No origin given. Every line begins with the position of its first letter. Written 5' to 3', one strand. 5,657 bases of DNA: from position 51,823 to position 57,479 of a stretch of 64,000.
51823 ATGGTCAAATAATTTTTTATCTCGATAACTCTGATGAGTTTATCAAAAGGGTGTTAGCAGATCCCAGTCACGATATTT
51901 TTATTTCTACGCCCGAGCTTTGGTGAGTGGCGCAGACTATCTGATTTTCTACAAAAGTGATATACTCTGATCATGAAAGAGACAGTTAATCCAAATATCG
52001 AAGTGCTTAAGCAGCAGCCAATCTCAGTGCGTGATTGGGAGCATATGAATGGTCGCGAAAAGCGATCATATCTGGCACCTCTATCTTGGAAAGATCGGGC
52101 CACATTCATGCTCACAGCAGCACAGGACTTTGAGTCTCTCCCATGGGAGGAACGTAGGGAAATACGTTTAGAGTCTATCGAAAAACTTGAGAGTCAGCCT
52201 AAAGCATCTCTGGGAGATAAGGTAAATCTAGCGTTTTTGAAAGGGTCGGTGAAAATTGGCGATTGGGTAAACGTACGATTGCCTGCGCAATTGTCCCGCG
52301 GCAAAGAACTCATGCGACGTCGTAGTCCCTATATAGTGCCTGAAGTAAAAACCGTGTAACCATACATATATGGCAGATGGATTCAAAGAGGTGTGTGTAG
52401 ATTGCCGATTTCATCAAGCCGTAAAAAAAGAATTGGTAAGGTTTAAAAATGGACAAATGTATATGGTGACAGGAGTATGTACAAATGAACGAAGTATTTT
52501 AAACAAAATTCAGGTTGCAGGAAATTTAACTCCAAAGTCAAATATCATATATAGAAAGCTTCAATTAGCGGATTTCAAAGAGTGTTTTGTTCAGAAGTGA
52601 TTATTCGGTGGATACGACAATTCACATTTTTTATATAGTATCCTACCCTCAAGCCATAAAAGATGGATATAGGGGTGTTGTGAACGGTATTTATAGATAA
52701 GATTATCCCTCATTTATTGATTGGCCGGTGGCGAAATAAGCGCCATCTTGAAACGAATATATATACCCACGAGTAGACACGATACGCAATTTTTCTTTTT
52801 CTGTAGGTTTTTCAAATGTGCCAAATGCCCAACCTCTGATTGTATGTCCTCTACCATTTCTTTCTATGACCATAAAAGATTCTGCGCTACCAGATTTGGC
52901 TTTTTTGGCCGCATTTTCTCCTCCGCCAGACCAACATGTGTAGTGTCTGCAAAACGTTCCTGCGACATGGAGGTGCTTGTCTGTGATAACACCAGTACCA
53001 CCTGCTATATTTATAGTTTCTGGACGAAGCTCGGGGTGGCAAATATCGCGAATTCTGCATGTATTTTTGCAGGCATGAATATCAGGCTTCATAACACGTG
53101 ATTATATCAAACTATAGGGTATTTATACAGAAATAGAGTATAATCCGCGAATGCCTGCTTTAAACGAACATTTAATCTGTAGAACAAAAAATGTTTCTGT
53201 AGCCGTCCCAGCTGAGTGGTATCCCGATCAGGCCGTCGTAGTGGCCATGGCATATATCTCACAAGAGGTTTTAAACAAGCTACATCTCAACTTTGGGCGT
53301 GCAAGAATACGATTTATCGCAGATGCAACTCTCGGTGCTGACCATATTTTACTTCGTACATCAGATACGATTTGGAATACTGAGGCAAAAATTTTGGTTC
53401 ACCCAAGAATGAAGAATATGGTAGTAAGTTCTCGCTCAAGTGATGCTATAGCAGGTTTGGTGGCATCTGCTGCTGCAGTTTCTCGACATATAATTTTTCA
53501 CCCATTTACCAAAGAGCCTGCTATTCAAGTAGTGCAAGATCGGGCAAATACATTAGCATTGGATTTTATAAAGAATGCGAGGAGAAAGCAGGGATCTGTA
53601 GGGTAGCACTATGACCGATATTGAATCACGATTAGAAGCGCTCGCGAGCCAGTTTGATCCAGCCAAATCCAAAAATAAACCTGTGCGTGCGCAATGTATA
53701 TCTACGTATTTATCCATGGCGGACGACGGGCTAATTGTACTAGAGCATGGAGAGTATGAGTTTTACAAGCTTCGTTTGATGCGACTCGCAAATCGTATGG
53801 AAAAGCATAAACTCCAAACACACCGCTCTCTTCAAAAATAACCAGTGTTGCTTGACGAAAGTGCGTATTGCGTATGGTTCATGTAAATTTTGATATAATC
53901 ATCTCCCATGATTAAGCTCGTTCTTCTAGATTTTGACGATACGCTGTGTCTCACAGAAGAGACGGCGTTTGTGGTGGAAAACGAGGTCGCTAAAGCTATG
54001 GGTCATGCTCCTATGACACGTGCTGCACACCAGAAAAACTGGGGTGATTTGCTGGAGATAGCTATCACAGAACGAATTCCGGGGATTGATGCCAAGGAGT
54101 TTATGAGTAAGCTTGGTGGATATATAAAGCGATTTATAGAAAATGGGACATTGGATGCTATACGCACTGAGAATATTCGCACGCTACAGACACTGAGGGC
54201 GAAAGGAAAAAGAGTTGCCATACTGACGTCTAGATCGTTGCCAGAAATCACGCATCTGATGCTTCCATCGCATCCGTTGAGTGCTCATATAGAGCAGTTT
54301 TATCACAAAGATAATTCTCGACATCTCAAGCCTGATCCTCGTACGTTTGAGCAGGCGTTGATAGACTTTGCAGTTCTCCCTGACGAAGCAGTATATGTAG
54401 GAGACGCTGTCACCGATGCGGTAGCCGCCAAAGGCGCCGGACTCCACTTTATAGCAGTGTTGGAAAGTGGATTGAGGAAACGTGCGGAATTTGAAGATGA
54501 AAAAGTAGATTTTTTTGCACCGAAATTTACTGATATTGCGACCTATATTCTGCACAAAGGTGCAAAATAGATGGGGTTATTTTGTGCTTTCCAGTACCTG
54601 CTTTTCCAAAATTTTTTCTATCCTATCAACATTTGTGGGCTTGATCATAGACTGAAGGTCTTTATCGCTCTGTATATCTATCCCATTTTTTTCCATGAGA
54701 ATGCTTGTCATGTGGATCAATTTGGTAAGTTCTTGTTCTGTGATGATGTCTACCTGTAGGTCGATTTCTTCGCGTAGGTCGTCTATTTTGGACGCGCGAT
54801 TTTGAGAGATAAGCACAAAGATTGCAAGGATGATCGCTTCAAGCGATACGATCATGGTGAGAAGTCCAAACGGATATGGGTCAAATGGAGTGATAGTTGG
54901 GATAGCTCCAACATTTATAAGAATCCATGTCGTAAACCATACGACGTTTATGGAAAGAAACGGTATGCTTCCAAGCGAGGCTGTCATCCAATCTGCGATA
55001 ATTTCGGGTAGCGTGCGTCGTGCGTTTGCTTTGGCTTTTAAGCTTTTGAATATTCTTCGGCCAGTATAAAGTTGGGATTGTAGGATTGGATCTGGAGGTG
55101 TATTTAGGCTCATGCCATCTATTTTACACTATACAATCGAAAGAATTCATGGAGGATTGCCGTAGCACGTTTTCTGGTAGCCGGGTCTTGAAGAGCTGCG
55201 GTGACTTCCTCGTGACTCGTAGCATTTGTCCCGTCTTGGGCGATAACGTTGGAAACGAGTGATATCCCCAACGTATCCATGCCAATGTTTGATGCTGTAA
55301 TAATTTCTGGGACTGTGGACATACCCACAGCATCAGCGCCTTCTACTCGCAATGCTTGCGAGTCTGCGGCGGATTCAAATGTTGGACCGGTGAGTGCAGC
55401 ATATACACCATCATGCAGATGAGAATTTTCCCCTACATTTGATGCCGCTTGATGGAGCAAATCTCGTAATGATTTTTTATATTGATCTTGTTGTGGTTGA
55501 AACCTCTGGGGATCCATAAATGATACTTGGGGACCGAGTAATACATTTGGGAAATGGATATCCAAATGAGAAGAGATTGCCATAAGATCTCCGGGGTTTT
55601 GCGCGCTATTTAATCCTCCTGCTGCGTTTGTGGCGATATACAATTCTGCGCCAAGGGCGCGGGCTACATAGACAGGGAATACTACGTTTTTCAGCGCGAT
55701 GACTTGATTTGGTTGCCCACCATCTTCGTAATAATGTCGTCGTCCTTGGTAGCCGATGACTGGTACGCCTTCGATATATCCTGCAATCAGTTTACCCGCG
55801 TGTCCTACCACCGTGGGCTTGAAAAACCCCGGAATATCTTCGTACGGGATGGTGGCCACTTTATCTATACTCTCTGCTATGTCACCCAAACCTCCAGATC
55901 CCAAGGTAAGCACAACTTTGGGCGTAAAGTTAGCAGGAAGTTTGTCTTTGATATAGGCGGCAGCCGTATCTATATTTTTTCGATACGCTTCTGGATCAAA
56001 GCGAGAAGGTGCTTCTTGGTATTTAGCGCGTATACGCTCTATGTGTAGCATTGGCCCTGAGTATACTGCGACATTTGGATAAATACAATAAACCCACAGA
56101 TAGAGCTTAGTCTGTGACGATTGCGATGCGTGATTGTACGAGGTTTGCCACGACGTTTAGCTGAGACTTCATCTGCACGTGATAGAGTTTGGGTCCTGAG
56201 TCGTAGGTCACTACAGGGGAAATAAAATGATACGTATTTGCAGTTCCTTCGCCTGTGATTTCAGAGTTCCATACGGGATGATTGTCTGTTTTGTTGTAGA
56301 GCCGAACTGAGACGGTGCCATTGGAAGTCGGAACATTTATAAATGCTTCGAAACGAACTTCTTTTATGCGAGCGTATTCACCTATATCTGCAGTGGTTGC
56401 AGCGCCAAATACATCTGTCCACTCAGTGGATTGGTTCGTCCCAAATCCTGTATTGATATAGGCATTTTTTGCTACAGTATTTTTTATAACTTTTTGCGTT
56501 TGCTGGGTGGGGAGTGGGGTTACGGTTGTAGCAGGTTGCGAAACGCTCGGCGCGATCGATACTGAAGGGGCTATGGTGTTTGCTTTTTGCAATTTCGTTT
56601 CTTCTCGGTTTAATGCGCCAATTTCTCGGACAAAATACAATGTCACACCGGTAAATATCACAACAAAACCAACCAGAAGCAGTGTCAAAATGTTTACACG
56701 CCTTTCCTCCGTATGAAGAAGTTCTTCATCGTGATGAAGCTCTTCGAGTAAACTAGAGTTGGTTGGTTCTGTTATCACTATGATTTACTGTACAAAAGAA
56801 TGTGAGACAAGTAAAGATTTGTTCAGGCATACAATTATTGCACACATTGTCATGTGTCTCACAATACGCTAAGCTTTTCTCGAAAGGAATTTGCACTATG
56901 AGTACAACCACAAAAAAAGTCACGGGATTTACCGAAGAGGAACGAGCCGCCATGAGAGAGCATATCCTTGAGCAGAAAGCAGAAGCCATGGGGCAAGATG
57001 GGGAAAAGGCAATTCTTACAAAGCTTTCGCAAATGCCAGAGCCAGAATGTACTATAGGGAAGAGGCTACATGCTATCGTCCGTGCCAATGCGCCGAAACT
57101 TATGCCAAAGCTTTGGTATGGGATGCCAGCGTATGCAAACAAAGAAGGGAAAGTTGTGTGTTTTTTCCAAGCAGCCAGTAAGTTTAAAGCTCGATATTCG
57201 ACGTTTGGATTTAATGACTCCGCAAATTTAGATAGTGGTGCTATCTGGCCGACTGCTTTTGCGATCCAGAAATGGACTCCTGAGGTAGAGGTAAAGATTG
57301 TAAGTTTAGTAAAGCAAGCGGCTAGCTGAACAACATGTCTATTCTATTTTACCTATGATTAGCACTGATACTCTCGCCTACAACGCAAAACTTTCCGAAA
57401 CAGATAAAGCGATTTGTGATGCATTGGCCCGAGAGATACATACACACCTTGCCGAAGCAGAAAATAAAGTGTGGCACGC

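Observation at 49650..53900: Accessory-like stretch of ten small genes with little recognisable function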

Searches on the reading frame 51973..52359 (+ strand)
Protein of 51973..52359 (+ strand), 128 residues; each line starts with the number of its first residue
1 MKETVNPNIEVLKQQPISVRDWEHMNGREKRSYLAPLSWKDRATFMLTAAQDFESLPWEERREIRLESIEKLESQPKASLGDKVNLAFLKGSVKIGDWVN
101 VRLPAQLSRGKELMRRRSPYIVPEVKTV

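Call 3: search_protein_families(library=pfam, max_evalue=0.1, proteins=[window:51973-52359:+])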
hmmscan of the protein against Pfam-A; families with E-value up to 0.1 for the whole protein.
window:51973-52359:+ (128 aa): 1 family
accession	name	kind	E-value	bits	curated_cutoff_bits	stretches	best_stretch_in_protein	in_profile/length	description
PF07292.18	NID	-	0.039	14.9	25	1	45-93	36-83/90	Nmi/IFP 35 domain (NID)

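Call 4: search_protein_families(library=ncbifam, max_evalue=0.1, proteins=[window:51973-52359:+])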
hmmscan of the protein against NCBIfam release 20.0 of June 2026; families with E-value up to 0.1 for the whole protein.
window:51973-52359:+ (128 aa): 0 families

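Call 8: search_protein_families(library=padloc, max_evalue=0.1, proteins=[window:51973-52359:+])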
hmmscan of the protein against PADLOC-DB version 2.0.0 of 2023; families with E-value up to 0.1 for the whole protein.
window:51973-52359:+ (128 aa): 0 families

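Call 9: search_protein_families(library=phrogs, max_evalue=0.1, proteins=[window:51973-52359:+])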
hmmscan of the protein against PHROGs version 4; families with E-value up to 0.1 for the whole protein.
window:51973-52359:+ (128 aa): 0 families

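Call 39: search_solved_structures(query=window:51973-52359:+, max_evalue=5)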
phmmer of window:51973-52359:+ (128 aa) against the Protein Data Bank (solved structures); distinct sequences matched with E-value up to 5: 0.

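Call 60: find_related_loci(query=A4, collection=metagenome_contigs, flank=10000)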
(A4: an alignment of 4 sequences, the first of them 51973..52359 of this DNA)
Query A4 (128 aa) in metagenome_contigs; peptide patterns used: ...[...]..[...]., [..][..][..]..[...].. (x = any residue, [..] = any of these).
157 stretches matched a pattern, but none encodes a relative of the query by tblastn (E <= 1e-3).

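Call 72: search_protein_families(library=pfam, max_evalue=0.01, proteins=[L007:6012-6227:-, L007:8925-9233:-])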
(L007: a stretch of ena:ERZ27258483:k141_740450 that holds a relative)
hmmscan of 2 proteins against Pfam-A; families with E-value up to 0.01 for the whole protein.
L007:6012-6227:- (71 aa): 0 families

L007:8925-9233:- (102 aa): 0 families

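Call 98: search_solved_structures(query=A4, max_evalue=1)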
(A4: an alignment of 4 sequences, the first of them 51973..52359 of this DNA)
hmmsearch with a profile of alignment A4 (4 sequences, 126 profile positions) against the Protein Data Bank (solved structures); distinct sequences matched with E-value up to 1: 0.

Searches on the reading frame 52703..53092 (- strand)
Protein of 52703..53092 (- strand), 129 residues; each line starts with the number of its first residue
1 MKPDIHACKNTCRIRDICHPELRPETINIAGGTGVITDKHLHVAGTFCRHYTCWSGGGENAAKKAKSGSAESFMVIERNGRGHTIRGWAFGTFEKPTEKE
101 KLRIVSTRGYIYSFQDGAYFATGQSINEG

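Call 3: search_protein_families(library=pfam, max_evalue=0.1, proteins=[window:52703-53092:-])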
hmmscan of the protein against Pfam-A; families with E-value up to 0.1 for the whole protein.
window:52703-53092:- (129 aa): 0 families

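Call 4: search_protein_families(library=ncbifam, max_evalue=0.1, proteins=[window:52703-53092:-])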
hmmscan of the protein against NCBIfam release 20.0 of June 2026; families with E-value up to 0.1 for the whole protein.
window:52703-53092:- (129 aa): 0 families

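Call 8: search_protein_families(library=padloc, max_evalue=0.1, proteins=[window:52703-53092:-])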
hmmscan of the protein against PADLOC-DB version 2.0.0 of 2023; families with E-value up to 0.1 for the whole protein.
window:52703-53092:- (129 aa): 0 families

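Call 9: search_protein_families(library=phrogs, max_evalue=0.1, proteins=[window:52703-53092:-])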
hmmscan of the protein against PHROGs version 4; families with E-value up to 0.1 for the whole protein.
window:52703-53092:- (129 aa): 0 families

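Call 35: search_solved_structures(query=window:52703-53092:-, max_evalue=5)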
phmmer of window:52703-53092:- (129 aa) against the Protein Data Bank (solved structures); distinct sequences matched with E-value up to 5: 0.

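Call 72: search_protein_families(library=pfam, max_evalue=0.01, proteins=[L007:6012-6227:-, L007:8925-9233:-])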
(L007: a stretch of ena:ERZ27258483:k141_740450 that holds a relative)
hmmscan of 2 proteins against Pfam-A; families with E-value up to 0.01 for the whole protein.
L007:6012-6227:- (71 aa): 0 families

L007:8925-9233:- (102 aa): 0 families

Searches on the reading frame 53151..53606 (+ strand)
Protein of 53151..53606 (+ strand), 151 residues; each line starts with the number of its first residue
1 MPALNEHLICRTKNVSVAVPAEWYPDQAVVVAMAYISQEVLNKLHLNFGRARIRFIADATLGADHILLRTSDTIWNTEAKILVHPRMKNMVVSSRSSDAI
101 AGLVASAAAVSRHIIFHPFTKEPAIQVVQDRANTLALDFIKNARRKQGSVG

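Call 3: search_protein_families(library=pfam, max_evalue=0.1, proteins=[window:53151-53606:+])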
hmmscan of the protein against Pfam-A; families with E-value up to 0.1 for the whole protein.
window:53151-53606:+ (151 aa): 0 families

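Call 4: search_protein_families(library=ncbifam, max_evalue=0.1, proteins=[window:53151-53606:+])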
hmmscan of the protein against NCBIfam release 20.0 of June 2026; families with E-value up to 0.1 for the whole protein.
window:53151-53606:+ (151 aa): 0 families

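Call 8: search_protein_families(library=padloc, max_evalue=0.1, proteins=[window:53151-53606:+])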
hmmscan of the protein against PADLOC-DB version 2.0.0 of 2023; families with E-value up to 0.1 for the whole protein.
window:53151-53606:+ (151 aa): 0 families

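Call 9: search_protein_families(library=phrogs, max_evalue=0.1, proteins=[window:53151-53606:+])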
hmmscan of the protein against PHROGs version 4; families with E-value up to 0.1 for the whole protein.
window:53151-53606:+ (151 aa): 0 families

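Call 36: search_solved_structures(query=window:53151-53606:+, max_evalue=5)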
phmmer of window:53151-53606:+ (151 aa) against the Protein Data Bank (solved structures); distinct sequences matched with E-value up to 5: 0.

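Call 69: search_protein_representatives(protein=window:53151-53606:+)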
Query: 151 residues. Proteins with E-value up to 0.001 (for the whole library): 6; up to 1e-10: 3; up to 1e-30: 1. The best 6 are listed.
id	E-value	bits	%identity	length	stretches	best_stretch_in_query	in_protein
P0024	3.1e-71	253.7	81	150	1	5-148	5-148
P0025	2.8e-20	88.7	46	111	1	42-146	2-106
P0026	5.7e-14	68.3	32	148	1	9-141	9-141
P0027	6.1e-08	48.7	30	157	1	5-142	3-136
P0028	7.4e-06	42.0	21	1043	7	3-105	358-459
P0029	4.9e-04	36.1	29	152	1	12-146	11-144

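Call 72: search_protein_families(library=pfam, max_evalue=0.01, proteins=[P0026, P0027, P0029, L007:6012-6227:-, L007:8925-9233:-])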
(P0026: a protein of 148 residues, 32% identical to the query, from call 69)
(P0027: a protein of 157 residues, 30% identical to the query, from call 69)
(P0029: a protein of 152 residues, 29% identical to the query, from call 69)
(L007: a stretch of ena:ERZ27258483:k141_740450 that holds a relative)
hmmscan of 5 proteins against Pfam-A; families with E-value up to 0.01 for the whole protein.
P0026 (148 aa): 0 families

P0027 (157 aa): 0 families

P0029 (152 aa): 0 families

L007:6012-6227:- (71 aa): 0 families

L007:8925-9233:- (102 aa): 0 families

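Call 96: search_solved_structures(query=A8, max_evalue=1)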
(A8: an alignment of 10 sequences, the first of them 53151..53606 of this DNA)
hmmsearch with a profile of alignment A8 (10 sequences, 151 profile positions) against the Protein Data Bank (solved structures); distinct sequences matched with E-value up to 1: 1.
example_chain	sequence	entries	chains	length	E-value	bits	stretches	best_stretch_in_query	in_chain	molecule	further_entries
7ue2_A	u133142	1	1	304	0.2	14.4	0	99-149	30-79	RPB_PLP3_R6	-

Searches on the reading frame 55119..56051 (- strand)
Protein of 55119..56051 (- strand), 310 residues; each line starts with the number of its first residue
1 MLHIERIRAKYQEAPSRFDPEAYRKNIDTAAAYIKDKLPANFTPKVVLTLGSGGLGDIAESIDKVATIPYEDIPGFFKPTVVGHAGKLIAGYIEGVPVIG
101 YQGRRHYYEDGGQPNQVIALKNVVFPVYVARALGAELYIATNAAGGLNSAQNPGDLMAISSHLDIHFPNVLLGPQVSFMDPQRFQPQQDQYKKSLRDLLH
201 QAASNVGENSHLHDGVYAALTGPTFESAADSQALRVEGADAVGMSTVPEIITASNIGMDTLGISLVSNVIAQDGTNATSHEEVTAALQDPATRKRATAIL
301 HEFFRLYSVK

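Call 26: find_related_loci(query=A2, collection=genome_contigs, flank=10000)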
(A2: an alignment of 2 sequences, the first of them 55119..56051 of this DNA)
Query A2 (310 aa) in genome_contigs; peptide patterns used: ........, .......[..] (x = any residue, [..] = any of these).
180 stretches matched a pattern; 1 encode a relative of the query (tblastn E <= 1e-3); 1 distinct loci.
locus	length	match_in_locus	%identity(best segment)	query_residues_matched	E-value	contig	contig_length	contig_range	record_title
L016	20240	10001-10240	32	191-271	2e-7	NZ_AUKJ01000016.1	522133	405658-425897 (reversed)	Methylococcus capsulatus str. Texas = ATCC 19069 H156DRAFT_scaffold00002.2_C, whole genome shotgun sequence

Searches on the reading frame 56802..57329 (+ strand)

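Call 45: search_protein_families(library=pfam, max_evalue=0.01, proteins=[window:56802-57329:+])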
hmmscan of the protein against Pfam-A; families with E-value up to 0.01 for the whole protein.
window:56802-57329:+ (175 aa): 1 family
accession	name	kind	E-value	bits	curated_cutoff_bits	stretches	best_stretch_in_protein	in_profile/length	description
PF08818.16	DUF1801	-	0.00027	21.7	27.2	1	86-130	5-51/85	Domain of unknown function (DU1801)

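Call 103: search_protein_families(library=padloc, max_evalue=0.01, proteins=[window:56802-57329:+])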
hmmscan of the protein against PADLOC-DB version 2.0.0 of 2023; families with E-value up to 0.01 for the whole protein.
window:56802-57329:+ (175 aa): 0 families
